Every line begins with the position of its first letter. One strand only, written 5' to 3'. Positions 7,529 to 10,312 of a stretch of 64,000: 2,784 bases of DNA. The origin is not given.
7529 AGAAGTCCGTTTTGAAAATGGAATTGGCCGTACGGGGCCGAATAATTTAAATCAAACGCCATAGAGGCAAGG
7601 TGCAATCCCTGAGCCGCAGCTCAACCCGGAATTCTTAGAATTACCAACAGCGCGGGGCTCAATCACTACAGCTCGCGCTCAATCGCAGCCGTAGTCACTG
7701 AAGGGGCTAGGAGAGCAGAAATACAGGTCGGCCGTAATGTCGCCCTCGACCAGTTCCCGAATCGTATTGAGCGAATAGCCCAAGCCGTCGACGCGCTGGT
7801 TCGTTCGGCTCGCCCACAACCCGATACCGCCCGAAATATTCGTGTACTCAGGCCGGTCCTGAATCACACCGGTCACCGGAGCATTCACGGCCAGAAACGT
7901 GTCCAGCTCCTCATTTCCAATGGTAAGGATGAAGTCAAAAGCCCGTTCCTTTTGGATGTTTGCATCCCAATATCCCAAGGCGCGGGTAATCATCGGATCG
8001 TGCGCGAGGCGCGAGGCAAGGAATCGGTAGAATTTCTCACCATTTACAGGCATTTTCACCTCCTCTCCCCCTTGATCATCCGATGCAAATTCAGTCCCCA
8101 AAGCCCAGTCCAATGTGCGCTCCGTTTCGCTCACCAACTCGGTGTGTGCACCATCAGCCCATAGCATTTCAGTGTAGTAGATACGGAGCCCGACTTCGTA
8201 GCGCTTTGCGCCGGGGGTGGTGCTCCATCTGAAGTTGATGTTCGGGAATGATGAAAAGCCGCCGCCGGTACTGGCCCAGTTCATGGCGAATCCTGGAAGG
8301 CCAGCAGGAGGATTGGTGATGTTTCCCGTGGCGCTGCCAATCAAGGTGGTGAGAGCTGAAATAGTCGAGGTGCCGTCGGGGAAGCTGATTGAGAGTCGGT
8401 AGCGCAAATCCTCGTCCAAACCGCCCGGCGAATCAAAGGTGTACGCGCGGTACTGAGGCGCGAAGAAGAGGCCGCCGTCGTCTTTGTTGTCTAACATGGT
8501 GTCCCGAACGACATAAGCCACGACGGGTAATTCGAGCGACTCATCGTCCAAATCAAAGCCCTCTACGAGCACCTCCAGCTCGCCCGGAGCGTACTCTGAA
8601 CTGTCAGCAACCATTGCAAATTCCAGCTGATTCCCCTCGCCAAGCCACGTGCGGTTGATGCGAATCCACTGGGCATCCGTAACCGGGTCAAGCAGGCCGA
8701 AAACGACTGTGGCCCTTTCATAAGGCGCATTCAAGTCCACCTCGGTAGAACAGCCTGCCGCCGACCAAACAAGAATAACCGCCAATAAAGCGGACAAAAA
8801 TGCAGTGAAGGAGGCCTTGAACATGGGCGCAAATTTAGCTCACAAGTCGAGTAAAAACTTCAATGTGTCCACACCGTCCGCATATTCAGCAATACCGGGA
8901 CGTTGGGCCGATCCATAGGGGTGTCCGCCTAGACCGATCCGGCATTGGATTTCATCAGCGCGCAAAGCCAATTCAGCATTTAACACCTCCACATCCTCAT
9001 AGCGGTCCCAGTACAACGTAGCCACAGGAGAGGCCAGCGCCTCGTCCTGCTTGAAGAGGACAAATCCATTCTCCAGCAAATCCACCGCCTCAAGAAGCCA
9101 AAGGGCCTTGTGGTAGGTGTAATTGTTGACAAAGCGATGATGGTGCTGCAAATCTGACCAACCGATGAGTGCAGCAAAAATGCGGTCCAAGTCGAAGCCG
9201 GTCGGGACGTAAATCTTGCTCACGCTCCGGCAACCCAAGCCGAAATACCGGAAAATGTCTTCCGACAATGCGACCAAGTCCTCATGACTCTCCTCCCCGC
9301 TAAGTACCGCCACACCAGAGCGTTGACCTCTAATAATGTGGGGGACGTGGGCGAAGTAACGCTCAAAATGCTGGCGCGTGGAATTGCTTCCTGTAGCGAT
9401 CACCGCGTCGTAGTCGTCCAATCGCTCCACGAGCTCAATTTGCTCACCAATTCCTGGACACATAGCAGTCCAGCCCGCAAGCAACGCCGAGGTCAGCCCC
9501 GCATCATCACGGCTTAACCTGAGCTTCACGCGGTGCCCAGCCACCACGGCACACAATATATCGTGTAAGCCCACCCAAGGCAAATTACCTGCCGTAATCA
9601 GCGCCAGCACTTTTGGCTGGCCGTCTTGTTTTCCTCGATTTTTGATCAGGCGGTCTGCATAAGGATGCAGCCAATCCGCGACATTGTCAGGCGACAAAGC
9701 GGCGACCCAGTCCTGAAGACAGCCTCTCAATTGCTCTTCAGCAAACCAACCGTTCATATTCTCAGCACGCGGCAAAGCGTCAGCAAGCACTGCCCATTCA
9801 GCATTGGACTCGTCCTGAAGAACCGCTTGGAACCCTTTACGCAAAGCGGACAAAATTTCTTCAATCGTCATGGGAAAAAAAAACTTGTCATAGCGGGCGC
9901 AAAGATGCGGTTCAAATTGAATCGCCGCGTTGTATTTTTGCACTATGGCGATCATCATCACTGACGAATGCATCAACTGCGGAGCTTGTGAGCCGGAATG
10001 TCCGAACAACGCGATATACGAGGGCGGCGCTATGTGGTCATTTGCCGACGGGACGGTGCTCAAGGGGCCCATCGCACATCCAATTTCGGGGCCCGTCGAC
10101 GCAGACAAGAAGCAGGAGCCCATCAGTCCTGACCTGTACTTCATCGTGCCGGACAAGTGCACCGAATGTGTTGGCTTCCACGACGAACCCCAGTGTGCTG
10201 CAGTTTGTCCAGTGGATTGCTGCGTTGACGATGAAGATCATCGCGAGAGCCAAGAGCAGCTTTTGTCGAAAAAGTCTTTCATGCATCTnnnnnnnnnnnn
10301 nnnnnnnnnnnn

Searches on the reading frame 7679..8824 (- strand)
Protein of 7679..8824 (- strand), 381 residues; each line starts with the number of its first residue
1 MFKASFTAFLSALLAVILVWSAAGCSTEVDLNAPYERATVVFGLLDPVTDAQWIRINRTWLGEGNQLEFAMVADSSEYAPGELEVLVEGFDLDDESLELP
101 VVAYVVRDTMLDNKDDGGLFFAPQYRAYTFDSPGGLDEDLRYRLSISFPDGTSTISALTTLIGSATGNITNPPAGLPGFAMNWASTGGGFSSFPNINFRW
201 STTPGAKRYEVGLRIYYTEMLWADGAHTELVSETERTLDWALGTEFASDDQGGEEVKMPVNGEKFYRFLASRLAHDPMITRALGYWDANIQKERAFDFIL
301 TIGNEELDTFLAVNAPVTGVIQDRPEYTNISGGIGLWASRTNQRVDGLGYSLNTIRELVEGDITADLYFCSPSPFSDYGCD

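Call 75: search_protein_families(library=pfam, proteins=[window:7679-8824:-], max_evalue=0.001)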
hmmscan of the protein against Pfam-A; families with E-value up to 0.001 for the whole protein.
window:7679-8824:- (381 aa): 1 family
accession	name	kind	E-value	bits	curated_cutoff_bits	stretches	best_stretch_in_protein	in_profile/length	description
PF14054.11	DUF4249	-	0.00086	19.4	28.5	0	36-336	13-259/269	Domain of unknown function (DUF4249)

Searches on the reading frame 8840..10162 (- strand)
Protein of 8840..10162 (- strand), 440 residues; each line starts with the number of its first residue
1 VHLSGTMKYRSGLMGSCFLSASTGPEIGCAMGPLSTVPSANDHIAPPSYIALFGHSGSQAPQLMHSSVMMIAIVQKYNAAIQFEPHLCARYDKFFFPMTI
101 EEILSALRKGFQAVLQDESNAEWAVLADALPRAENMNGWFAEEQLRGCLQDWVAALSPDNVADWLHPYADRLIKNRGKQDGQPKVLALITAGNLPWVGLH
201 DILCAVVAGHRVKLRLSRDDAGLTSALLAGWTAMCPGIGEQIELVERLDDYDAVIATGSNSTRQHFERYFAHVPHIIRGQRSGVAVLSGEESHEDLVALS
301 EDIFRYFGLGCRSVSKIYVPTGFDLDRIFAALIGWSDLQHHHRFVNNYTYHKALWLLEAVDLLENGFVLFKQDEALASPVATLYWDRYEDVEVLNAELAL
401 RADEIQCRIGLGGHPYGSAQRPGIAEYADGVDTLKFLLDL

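Call 75: search_protein_families(library=pfam, proteins=[window:8840-10162:-], max_evalue=0.001)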
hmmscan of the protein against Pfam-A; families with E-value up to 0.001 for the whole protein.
window:8840-10162:- (440 aa): 1 family
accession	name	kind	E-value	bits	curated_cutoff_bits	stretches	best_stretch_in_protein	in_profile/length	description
PF05893.19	LuxC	-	0.00012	21.5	21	1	179-321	84-242/401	Acyl-CoA reductase (LuxC)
